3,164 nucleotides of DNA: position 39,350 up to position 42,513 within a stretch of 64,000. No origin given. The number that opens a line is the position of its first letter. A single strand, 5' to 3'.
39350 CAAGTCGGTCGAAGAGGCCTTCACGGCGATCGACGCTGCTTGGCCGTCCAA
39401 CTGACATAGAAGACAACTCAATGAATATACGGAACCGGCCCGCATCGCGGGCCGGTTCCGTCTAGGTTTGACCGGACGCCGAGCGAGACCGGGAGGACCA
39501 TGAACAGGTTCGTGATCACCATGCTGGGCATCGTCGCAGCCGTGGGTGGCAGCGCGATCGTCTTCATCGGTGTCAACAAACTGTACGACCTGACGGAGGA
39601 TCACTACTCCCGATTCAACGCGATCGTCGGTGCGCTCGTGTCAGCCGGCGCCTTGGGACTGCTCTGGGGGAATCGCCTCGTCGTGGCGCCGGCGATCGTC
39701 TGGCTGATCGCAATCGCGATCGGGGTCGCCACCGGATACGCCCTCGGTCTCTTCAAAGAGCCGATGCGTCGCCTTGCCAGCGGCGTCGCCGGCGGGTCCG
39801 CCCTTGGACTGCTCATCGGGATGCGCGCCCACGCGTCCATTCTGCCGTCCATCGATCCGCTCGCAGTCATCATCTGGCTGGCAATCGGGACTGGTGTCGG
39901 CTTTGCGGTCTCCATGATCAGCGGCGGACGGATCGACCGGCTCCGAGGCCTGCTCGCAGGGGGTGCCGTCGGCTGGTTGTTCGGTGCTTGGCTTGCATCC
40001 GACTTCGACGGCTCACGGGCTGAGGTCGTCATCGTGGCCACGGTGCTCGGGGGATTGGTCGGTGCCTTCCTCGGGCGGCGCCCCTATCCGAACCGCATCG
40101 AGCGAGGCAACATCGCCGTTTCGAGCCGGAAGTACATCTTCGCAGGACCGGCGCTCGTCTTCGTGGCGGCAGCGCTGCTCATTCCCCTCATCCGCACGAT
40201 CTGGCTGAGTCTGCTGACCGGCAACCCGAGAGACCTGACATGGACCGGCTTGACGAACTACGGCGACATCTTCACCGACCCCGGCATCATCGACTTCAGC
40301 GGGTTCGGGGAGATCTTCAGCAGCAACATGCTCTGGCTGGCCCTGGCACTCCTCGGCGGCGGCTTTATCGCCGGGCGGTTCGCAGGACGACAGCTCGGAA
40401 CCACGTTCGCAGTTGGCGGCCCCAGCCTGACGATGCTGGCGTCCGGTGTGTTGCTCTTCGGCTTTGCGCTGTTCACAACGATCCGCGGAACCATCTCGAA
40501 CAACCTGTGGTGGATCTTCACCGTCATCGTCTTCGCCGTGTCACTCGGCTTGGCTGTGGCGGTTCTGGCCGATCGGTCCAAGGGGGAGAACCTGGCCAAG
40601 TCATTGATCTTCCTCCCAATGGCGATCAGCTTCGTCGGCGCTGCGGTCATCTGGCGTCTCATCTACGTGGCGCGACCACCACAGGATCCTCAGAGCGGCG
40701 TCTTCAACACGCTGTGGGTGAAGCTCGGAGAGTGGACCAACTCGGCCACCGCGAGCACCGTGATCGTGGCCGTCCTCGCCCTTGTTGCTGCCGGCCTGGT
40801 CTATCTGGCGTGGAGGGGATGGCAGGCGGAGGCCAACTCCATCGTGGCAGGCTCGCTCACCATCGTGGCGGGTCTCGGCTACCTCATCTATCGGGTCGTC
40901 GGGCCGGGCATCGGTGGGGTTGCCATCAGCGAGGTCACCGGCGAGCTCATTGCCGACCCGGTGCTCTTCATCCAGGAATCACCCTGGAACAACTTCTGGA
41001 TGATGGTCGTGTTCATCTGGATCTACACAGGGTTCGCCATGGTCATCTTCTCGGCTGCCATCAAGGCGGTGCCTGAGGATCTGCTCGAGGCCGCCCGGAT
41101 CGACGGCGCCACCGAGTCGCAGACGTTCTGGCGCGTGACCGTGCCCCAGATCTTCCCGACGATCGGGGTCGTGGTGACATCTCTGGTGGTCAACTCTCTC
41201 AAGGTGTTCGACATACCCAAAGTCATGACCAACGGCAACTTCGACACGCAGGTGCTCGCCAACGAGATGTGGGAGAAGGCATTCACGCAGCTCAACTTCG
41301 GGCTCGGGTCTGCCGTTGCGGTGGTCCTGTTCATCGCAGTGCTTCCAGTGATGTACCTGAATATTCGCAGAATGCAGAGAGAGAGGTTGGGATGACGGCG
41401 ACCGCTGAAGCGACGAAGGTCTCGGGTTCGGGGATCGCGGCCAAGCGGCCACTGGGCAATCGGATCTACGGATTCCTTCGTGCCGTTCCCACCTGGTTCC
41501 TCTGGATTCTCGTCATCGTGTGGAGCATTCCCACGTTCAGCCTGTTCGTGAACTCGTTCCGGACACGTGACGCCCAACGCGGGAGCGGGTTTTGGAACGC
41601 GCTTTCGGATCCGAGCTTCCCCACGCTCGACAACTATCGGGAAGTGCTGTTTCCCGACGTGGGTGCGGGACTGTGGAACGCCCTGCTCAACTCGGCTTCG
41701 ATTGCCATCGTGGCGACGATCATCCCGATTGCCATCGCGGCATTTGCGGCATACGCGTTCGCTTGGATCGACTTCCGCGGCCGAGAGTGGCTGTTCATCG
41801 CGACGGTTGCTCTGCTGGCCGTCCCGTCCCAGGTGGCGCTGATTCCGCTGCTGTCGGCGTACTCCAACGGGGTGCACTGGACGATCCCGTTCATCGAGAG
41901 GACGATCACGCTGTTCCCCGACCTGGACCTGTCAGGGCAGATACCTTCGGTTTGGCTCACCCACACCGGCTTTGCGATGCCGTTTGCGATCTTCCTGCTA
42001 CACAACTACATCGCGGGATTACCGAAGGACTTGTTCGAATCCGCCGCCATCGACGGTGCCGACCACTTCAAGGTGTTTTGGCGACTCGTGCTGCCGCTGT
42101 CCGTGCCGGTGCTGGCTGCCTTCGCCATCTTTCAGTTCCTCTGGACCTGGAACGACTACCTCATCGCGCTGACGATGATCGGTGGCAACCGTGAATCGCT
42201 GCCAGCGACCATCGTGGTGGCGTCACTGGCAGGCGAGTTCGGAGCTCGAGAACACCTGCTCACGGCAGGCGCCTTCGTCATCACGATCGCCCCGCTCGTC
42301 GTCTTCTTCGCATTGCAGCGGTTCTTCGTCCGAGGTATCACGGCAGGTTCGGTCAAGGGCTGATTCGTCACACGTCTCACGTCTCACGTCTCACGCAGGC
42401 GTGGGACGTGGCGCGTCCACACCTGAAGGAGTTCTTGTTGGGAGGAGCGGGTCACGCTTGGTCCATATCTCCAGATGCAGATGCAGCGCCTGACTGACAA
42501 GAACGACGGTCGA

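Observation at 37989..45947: Probable sulfoquinovose monooxygenase (sulfo-SMO) locus with a GH188-type sulfoquinovosidase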

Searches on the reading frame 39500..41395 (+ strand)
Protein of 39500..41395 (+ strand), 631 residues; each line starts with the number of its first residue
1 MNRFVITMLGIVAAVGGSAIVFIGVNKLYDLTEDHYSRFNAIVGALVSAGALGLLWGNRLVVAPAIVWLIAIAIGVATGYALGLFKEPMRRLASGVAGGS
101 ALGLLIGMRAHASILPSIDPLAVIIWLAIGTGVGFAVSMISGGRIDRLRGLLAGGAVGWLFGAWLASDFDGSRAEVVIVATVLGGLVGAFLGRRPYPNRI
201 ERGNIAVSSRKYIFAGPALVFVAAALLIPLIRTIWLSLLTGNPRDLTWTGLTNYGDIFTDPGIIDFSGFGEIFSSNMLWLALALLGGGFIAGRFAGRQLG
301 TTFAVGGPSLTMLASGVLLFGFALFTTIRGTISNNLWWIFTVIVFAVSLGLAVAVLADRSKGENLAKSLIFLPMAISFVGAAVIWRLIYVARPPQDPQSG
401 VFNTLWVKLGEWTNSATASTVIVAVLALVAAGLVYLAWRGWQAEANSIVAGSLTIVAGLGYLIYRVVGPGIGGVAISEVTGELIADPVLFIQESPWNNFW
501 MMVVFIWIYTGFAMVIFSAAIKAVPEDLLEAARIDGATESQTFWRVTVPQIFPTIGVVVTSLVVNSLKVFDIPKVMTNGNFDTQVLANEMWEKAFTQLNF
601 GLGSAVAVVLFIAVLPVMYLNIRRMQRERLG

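Call 4: search_protein_families(library=pfam, proteins=[window:39500-41395:+])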
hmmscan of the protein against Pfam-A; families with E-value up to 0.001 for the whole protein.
window:39500-41395:+ (631 aa): 1 family
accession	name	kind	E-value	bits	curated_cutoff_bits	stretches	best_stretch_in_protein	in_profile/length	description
PF00528.27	BPD_transp_1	-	5.5e-17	62.5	26.4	1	490-619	45-175/184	Binding-protein-dependent transport system inner membrane component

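Call 5: search_protein_families(library=ncbifam, proteins=[window:39500-41395:+])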
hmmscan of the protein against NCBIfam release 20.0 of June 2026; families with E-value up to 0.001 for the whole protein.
window:39500-41395:+ (631 aa): 11 families
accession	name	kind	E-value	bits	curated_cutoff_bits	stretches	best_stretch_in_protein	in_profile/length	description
NF040931.1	ABC_arch_GlcT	equivalog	1.2e-16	61.2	360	1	498-616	143-266/278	glucose ABC transporter permease GlcT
NF008232.0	PRK10999.1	equivalog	2.5e-12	46.3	392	1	501-626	378-516/520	maltose ABC transporter permease MalF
NF007852.0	PRK10561.1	equivalog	1e-11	45.3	335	1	490-624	150-287/295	sn-glycerol-3-phosphate ABC transporter permease UgpA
NF043074.1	MMSYN1_0196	equivalog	3.2e-09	36.5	350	1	501-620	141-258/277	spermidine/putrescine ABC transporter permease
TIGR03262.1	PhnU2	equivalog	7.9e-09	34.7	593.25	1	511-625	146-255/546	putative 2-aminoethylphosphonate ABC transporter permease subunit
NF007044.0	PRK09497.1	equivalog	1.2e-08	34.8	348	1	499-620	151-270/285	spermidine/putrescine ABC transporter permease PotB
NF040932.1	ABC_arch_GlcU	equivalog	1.6e-08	34.5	340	1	500-587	134-223/272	glucose ABC transporter permease GlcU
NF011624.0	PRK15050.1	equivalog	4.3e-07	29.3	247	1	502-627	165-287/297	2-aminoethylphosphonate ABC transporter permease subunit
TIGR03416.1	ABC_choXWV_perm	equivalog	1.5e-05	24.6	363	1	518-615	170-263/267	choline ABC transporter permease subunit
TIGR00969.1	3a0106s02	subfamily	4.3e-05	23.1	240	1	501-615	146-260/272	sulfate ABC transporter permease subunit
TIGR01581.1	Mo_ABC_porter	hypoth_equivalog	0.00024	20.7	210.3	1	501-612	104-219/225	ABC transporter permease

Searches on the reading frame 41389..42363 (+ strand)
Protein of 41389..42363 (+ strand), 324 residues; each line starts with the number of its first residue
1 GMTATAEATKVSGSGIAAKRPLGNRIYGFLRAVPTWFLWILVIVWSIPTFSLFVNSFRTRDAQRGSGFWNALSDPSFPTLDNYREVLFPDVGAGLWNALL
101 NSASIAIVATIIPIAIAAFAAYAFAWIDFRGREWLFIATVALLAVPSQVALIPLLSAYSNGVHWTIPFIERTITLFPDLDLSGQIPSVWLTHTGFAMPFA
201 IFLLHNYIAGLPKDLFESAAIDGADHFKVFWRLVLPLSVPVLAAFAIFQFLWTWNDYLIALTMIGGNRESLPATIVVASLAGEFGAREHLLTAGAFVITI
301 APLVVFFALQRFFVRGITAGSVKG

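Call 4: search_protein_families(library=pfam, proteins=[window:41389-42363:+])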
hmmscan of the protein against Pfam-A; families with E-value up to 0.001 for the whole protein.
window:41389-42363:+ (324 aa): 1 family
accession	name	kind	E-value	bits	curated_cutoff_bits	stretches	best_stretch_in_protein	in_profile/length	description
PF00528.27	BPD_transp_1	-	2.3e-16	60.5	26.4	1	115-317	3-182/184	Binding-protein-dependent transport system inner membrane component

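Call 5: search_protein_families(library=ncbifam, proteins=[window:41389-42363:+])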
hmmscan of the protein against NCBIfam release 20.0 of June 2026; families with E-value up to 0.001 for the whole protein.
window:41389-42363:+ (324 aa): 16 families
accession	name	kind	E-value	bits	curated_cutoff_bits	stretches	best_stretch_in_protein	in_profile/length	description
NF040932.1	ABC_arch_GlcU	equivalog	1e-33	117.2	340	1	37-319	8-266/272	glucose ABC transporter permease GlcU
NF008210.0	PRK10973.1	equivalog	7.6e-23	81.6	297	1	92-318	70-277/281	sn-glycerol-3-phosphate ABC transporter permease UgpE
NF008231.0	PRK10998.1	equivalog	2.6e-19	69.9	261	1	95-324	83-296/296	maltose ABC transporter permease MalG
NF007047.0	PRK09500.1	equivalog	3.4e-12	46.5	326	1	31-276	4-219/257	spermidine/putrescine ABC transporter permease PotC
NF011624.0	PRK15050.1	equivalog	1.9e-11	43.6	247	1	72-280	51-256/297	2-aminoethylphosphonate ABC transporter permease subunit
NF007044.0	PRK09497.1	equivalog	6.5e-09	35.6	348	1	36-278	15-242/285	spermidine/putrescine ABC transporter permease PotB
TIGR02141.1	modB_ABC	equivalog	7.7e-09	35.5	182.6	1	102-278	3-172/208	molybdate ABC transporter permease subunit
TIGR03226.1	PhnU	equivalog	1.4e-08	34.6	283.45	1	78-312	75-302/311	2-aminoethylphosphonate ABC transporter permease subunit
TIGR03262.1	PhnU2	equivalog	5.4e-07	28.6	593.25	1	92-312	49-255/546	putative 2-aminoethylphosphonate ABC transporter permease subunit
NF008232.0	PRK10999.1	equivalog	2.4e-06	26.6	392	1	188-274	378-464/520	maltose ABC transporter permease MalF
TIGR01581.1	Mo_ABC_porter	hypoth_equivalog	3.9e-06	26.5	210.3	1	97-283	21-204/225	ABC transporter permease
TIGR02139.1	permease_CysT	equivalog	1.2e-05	25.1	246.1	1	100-268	53-214/265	sulfate ABC transporter permease subunit CysT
NF040839.1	tungstate_WtpB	equivalog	1.4e-05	24.8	340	1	95-250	42-190/251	tungstate ABC transporter permease WtpB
TIGR00969.1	3a0106s02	subfamily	5.3e-05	22.8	240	1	98-284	62-243/272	sulfate ABC transporter permease subunit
NF043074.1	MMSYN1_0196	equivalog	0.00054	19.4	350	0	191-278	144-230/277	spermidine/putrescine ABC transporter permease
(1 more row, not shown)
